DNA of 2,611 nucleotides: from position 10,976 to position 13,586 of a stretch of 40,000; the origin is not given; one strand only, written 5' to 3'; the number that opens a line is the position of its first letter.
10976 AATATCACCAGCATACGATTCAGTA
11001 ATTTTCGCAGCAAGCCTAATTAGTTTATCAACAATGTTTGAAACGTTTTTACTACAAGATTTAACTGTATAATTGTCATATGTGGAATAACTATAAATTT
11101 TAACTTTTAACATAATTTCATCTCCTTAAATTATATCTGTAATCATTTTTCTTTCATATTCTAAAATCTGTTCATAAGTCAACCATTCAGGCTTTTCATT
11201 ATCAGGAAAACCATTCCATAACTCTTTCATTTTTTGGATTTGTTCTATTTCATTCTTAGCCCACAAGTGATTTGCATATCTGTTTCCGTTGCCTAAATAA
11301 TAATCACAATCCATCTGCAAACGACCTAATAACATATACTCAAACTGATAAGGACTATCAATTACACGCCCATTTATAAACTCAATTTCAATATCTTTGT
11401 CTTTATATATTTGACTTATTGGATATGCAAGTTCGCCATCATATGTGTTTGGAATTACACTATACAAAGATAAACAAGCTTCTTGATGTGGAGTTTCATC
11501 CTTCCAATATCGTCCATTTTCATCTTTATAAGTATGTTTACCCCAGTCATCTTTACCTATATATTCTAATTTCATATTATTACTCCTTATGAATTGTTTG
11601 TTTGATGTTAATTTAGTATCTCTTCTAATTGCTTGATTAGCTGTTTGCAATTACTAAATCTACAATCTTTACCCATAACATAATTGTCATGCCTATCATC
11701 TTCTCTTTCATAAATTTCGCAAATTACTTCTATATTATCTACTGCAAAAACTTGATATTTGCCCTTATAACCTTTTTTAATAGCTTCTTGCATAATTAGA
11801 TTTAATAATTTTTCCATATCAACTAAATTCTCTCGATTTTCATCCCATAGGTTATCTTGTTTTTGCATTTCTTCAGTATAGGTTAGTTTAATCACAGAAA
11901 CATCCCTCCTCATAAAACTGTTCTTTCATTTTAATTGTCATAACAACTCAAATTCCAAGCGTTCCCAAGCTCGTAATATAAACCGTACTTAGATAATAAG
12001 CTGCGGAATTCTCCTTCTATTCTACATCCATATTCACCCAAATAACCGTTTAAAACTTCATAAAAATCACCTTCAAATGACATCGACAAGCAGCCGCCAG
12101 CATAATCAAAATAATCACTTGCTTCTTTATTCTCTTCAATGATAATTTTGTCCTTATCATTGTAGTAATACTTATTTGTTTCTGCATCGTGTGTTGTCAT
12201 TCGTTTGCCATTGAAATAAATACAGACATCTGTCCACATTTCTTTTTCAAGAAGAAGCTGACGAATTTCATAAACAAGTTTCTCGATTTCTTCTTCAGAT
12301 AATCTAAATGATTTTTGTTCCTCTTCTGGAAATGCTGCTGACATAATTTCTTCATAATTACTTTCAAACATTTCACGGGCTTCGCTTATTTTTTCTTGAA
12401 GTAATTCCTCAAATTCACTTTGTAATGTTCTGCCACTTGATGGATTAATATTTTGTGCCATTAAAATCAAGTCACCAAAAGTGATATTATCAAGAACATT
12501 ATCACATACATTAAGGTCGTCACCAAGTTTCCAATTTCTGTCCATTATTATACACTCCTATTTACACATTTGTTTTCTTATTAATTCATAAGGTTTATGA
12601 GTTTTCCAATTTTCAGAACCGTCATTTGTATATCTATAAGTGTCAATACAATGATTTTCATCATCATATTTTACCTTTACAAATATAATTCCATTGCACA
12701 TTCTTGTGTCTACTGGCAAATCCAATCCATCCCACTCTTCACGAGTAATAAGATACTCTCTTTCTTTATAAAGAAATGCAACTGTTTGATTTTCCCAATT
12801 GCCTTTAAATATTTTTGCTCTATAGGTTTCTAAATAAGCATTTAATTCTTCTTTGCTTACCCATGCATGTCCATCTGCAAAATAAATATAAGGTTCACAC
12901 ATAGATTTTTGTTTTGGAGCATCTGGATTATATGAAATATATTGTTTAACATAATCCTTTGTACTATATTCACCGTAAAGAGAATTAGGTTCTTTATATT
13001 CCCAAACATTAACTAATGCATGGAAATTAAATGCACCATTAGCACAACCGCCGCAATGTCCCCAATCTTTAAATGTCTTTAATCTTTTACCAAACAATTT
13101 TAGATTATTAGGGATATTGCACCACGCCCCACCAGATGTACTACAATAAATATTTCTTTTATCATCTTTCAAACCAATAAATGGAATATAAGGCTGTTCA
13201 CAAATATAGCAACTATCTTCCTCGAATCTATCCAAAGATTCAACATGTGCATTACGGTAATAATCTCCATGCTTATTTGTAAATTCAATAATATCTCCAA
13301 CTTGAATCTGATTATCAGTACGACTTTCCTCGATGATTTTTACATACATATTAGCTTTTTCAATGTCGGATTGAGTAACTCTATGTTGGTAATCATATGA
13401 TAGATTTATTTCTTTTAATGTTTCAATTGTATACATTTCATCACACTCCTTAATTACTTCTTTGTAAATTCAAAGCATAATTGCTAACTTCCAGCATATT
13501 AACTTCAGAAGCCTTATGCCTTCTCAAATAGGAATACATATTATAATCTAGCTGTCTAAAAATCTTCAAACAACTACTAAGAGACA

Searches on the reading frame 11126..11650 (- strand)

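Call 53: search_protein_families(library=pfam, proteins=[window:11126-11650:-], max_evalue=0.01)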
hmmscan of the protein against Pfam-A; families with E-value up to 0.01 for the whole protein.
window:11126-11650:- (174 aa): 1 family
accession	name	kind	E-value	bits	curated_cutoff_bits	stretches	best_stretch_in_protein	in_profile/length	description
PF18824.6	LPD11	-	8.3e-33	112.7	27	1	101-169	1-69/69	Large polyvalent protein-associated domain 11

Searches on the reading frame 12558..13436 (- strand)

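Call 24: search_protein_families(library=phrogs, proteins=[window:12558-13436:-], max_evalue=0.00001)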
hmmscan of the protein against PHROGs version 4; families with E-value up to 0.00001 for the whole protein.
window:12558-13436:- (292 aa): 0 families

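Call 53: search_protein_families(library=pfam, proteins=[window:12558-13436:-], max_evalue=0.01)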
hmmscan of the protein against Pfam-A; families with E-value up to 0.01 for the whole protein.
window:12558-13436:- (292 aa): 1 family
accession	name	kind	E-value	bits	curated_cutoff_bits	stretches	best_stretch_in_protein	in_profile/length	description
PF13497.11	DUF4121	-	7e-57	193.1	27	1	2-267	5-264/264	Domain of unknown function (DUF4121)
